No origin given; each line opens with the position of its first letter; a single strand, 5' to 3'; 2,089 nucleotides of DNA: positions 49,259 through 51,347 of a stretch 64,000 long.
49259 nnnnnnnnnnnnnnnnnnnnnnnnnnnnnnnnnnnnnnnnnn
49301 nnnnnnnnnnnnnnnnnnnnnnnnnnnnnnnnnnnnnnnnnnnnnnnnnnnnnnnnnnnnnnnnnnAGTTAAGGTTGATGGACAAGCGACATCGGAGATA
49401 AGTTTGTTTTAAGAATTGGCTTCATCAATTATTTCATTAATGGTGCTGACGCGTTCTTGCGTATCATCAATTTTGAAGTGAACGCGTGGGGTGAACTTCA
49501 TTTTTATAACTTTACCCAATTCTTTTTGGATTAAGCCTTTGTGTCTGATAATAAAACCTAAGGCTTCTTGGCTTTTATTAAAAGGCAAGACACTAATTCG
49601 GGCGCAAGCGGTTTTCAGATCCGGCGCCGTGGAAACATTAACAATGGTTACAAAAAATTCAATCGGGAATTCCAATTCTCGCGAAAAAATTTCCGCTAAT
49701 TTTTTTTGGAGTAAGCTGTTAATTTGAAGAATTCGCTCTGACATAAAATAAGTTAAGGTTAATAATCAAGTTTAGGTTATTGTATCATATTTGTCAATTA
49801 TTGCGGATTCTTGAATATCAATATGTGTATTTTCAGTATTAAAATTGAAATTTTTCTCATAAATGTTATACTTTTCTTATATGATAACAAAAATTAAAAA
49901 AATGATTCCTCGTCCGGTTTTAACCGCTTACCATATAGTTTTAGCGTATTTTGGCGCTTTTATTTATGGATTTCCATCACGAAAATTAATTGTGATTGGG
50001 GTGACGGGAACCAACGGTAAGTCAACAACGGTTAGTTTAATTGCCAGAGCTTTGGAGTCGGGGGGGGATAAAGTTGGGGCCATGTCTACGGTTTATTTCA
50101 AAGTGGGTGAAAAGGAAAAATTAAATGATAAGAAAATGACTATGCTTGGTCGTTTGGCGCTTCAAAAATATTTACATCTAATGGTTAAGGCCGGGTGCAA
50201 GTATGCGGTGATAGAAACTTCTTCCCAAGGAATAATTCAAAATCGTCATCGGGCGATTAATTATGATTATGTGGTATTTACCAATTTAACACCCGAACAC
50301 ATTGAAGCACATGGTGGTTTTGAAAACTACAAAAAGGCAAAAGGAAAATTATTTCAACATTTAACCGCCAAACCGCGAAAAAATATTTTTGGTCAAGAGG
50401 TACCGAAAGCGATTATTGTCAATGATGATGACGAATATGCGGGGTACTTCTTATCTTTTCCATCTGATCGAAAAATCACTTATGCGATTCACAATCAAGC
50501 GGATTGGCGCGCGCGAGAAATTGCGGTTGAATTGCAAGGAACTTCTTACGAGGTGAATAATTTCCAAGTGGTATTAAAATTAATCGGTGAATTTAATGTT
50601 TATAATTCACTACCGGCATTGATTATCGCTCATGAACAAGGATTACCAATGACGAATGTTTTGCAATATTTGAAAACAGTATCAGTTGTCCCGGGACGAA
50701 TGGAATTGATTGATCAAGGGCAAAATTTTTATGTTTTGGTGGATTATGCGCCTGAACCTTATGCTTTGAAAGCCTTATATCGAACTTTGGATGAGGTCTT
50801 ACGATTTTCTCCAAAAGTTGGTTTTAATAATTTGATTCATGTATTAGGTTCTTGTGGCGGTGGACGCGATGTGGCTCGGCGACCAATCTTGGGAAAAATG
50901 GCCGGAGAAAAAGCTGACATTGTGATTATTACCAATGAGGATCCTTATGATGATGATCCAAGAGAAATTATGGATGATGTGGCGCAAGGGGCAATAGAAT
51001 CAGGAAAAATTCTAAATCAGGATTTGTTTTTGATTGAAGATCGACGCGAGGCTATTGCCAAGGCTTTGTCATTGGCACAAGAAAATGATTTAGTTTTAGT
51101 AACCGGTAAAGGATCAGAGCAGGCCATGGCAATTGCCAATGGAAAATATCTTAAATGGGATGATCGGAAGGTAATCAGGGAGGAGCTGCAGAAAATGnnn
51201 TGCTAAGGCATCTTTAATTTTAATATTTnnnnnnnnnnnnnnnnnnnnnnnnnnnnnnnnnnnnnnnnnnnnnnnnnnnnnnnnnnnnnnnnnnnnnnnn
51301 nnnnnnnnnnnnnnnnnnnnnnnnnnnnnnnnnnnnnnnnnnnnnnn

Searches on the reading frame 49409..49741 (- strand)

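Call 64: search_protein_families(library=pfam, proteins=[window:49409-49741:-], max_evalue=0.001)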
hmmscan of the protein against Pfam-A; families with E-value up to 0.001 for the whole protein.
window:49409-49741:- (110 aa): 1 family
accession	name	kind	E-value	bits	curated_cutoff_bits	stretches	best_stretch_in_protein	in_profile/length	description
PF02033.23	RBFA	-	1.5e-19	70.7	34.7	1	4-105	2-105/105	Ribosome-binding factor A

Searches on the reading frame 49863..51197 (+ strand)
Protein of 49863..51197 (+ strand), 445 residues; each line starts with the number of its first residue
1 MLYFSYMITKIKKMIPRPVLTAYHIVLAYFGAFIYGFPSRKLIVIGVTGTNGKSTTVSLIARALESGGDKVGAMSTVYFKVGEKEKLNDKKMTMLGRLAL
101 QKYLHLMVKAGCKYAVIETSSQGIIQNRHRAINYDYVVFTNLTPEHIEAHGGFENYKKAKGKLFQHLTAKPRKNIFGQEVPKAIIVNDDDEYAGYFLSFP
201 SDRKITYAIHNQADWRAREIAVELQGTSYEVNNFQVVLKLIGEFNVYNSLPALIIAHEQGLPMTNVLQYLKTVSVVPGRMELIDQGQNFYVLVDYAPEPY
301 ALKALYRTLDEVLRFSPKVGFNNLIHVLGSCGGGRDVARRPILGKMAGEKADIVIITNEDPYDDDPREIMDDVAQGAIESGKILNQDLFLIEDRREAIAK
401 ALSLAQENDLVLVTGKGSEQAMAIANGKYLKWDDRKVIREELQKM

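Call 3: search_protein_families(library=pfam, proteins=[window:49863-51197:+], max_evalue=1)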
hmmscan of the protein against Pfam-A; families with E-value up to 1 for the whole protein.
window:49863-51197:+ (445 aa): 3 families
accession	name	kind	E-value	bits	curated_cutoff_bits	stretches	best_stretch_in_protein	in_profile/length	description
PF08245.18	Mur_ligase_M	-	5.9e-43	147.6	24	1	47-255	1-199/200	Mur ligase middle domain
PF02875.26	Mur_ligase_C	-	2.3e-22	80.6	28.4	1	278-417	1-127/127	Mur ligase, glutamate ligase domain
PF00994.29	MoCF_biosynth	-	0.12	12.5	26.6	1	387-415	35-64/144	Probable molybdopterin binding domain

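Call 4: search_protein_families(library=ncbifam, proteins=[window:49863-51197:+], max_evalue=1)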
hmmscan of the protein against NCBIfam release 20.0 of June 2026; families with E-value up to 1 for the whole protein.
window:49863-51197:+ (445 aa): 29 families (the best 25 are shown)
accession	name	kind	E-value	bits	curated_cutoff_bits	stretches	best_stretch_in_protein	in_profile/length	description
NF001126.0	PRK00139.1-4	equivalog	9.2e-106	354.3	373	1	26-444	88-484/486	UDP-N-acetylmuramoyl-L-alanyl-D-glutamate--2,6-diaminopimelate ligase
TIGR01085.1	murE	subfamily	5.2e-105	352.1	257.3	1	24-442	67-471/472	UDP-N-acetylmuramyl-tripeptide synthetase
NF001124.0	PRK00139.1-2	equivalog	1.6e-89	301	476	1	24-444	93-494/500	UDP-N-acetylmuramoyl-L-alanyl-D-glutamate--2,6-diaminopimelate ligase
NF008896.0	PRK11929.1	equivalog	6.7e-86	289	1023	1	31-443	101-499/965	bifunctional UDP-N-acetylmuramoyl-L-alanyl-D-glutamate--2,6-diaminopimelate ligase MurE/UDP-N-acetylmuramoyl-tripeptide--D-alanyl-D-alanine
NF001123.0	PRK00139.1-1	equivalog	1.3e-72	245.1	586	1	26-442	91-489/493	UDP-N-acetylmuramoyl-L-alanyl-D-glutamate--2,6-diaminopimelate ligase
NF010628.0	PRK14022.1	equivalog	1.6e-61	208.6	536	1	26-427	95-465/483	UDP-N-acetylmuramoyl-L-alanyl-D-glutamate--L-lysine ligase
NF001130.0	PRK00139.2-4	equivalog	5.9e-50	170.4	715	1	26-439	93-508/516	UDP-N-acetylmuramoyl-L-alanyl-D-glutamate--2,6-diaminopimelate ligase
NF001129.0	PRK00139.2-3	equivalog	3.1e-39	134.8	762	1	27-439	103-512/517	UDP-N-acetylmuramoyl-L-alanyl-D-glutamate--2,6-diaminopimelate ligase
NF001127.0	PRK00139.2-1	equivalog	2.3e-34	119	997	1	26-424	93-493/520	UDP-N-acetylmuramoyl-L-alanyl-D-glutamate--2,6-diaminopimelate ligase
NF001131.0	PRK00139.2-5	equivalog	1.6e-28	99.8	1000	1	15-420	82-461/483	UDP-N-acetylmuramoyl-L-alanyl-D-glutamate--2,6-diaminopimelate ligase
TIGR02068.2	cya_phycin_syn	equivalog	3.2e-26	91.6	850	1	42-423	479-856/862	cyanophycin synthetase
NF053645.1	pMurC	equivalog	4e-25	88.5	560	2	213-312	286-388/492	pseudomurein biosynthesis peptide ligase pMurC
TIGR01143.1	murF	subfamily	7.4e-22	77.9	288.6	1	42-332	74-335/418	UDP-N-acetylmuramoyl-tripeptide--D-alanyl-D-alanine ligase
NF010623.0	PRK14016.1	subfamily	4.6e-21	74.7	877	2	230-424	671-859/871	cyanophycin synthetase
TIGR01087.1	murD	equivalog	1.6e-20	73.6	211.95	2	106-289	146-317/441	UDP-N-acetylmuramoyl-L-alanine--D-glutamate ligase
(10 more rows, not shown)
